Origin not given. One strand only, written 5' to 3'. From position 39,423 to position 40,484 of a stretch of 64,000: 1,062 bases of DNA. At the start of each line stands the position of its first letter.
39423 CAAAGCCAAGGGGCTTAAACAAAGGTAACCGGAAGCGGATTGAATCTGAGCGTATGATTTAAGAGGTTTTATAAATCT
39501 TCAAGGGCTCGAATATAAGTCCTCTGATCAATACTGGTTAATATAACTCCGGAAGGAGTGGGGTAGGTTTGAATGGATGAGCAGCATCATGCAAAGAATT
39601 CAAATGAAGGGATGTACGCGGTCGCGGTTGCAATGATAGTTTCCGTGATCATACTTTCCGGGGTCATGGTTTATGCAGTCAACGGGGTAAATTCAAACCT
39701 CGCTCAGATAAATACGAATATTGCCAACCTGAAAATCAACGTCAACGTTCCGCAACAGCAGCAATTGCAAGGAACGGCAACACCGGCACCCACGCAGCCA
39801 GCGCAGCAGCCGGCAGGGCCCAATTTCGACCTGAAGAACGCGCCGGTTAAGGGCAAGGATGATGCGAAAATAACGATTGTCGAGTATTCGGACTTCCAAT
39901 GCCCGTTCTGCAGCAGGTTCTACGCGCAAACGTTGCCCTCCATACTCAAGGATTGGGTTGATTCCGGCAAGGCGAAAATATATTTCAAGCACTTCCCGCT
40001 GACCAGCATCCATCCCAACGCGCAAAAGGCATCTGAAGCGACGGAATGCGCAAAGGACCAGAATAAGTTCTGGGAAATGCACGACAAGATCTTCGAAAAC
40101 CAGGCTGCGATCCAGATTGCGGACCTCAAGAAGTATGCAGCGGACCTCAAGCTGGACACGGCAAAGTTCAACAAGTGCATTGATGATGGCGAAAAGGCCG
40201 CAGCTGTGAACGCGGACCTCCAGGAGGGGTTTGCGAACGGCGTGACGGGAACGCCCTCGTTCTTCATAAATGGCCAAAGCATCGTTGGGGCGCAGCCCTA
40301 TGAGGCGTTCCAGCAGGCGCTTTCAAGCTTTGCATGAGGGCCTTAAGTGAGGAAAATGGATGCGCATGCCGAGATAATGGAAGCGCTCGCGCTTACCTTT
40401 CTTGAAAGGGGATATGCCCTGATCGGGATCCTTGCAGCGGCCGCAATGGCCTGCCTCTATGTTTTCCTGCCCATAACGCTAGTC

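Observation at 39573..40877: DsbA-like oxidoreductase coupled to a small 4-TM protein with intramembrane CAAC and terminal CEEC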

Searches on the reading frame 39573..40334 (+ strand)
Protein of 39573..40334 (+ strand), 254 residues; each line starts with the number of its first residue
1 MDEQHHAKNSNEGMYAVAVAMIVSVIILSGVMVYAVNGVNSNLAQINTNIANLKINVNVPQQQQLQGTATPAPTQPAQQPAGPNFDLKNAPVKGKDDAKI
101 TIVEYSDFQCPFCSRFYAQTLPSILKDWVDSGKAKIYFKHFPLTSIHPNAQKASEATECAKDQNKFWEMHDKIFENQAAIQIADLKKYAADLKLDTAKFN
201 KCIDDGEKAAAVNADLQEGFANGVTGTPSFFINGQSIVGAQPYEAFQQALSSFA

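Call 3: search_protein_families(library=pfam, proteins=[window:39573-40334:+], max_evalue=1)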
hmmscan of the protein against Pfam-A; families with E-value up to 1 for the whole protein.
window:39573-40334:+ (254 aa): 4 families
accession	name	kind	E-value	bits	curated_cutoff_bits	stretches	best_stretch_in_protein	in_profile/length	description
PF13462.12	Thioredoxin_4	-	1.5e-33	116.8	23.2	1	89-250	4-163/165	Thioredoxin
PF01323.26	DSBA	-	1e-22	81.3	25.6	1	101-250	1-190/191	DSBA-like thioredoxin domain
PF13098.12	Thioredoxin_2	-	7.1e-08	33.2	27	1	97-250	4-104/104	Thioredoxin-like domain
PF05568.16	ASFV_J13L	-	0.031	14.5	23.6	1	13-96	30-107/189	African swine fever virus J13L protein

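Call 4: search_protein_families(library=ncbifam, proteins=[window:39573-40334:+], max_evalue=1)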
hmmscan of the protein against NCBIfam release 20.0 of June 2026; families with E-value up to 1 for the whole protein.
window:39573-40334:+ (254 aa): 6 families
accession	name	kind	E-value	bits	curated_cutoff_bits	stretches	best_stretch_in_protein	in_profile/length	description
NF041057.1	Rcas_1661_fam_Se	equivalog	6.6e-44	150.3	190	1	54-251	43-245/247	Rcas_1661 family thioredoxin-like (seleno)lipoprotein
NF008657.0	PRK11657.1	equivalog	3.8e-10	39.4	124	1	93-195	112-204/251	thiol:disulfide interchange protein DsbG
NF047695.1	ThlDiSintDsbAHaem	equivalog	4.6e-05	22.9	290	1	93-240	33-181/206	thiol:disulfide interchange protein DsbA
NF008129.0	PRK10877.1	equivalog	0.00059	19.2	215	1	98-169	107-172/237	bifunctional protein-disulfide isomerase/oxidoreductase DsbC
NF008401.0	PRK11200.1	equivalog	0.014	15.5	84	1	186-248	18-80/87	GrxA family glutaredoxin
TIGR00411.1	redox_disulf_1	equivalog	0.13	12.4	92.75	0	211-250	38-78/82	MJ0307 family thioredoxin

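Call 101: search_solved_structures(query=window:39573-40334:+, max_evalue=0.00001)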
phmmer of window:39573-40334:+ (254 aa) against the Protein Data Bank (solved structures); distinct sequences matched with E-value up to 0.00001: 22.
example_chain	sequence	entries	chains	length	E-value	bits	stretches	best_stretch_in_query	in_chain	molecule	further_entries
3eu3_A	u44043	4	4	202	1.9e-19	73.5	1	86-249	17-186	BdbD | Disulfide bond formation protein D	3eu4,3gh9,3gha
4pwo_A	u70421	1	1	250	3.4e-19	72.7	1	92-251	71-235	DsbA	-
4pwp_A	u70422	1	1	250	4.8e-19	72.2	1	92-251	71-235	DsbA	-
7unn_A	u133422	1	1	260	5.9e-19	71.9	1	92-251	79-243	Thioredoxin domain-containing protein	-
7uno_A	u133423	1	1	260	1.5e-17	67.3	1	92-251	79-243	Thioredoxin domain-containing protein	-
3f4r_A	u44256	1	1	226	8.1e-13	51.8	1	87-233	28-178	Putative uncharacterized protein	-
4n30_A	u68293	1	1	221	2.4e-12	50.2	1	92-234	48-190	Protein disulfide isomerase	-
3f4s_A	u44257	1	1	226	4e-12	49.5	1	87-233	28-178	Putative uncharacterized protein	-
3f4t_A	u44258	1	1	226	4.3e-11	46.1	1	87-233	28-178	Putative uncharacterized protein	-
3gyk_A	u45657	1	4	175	6.4e-11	45.6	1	85-249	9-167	27kDa outer membrane protein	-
6nen_A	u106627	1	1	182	2.1e-09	40.6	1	90-246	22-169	Copper resistance protein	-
6mhh_A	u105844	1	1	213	3.1e-09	40.1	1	90-246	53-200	Metal resistance protein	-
4xvw_A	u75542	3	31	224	3.3e-09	40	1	90-246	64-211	DsbA-like protein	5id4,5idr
3bci_A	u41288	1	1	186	3.6e-09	39.8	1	97-250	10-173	Disulfide bond protein A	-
3bd2_A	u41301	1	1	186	4.8e-09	39.5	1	97-250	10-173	Disulfide bond protein A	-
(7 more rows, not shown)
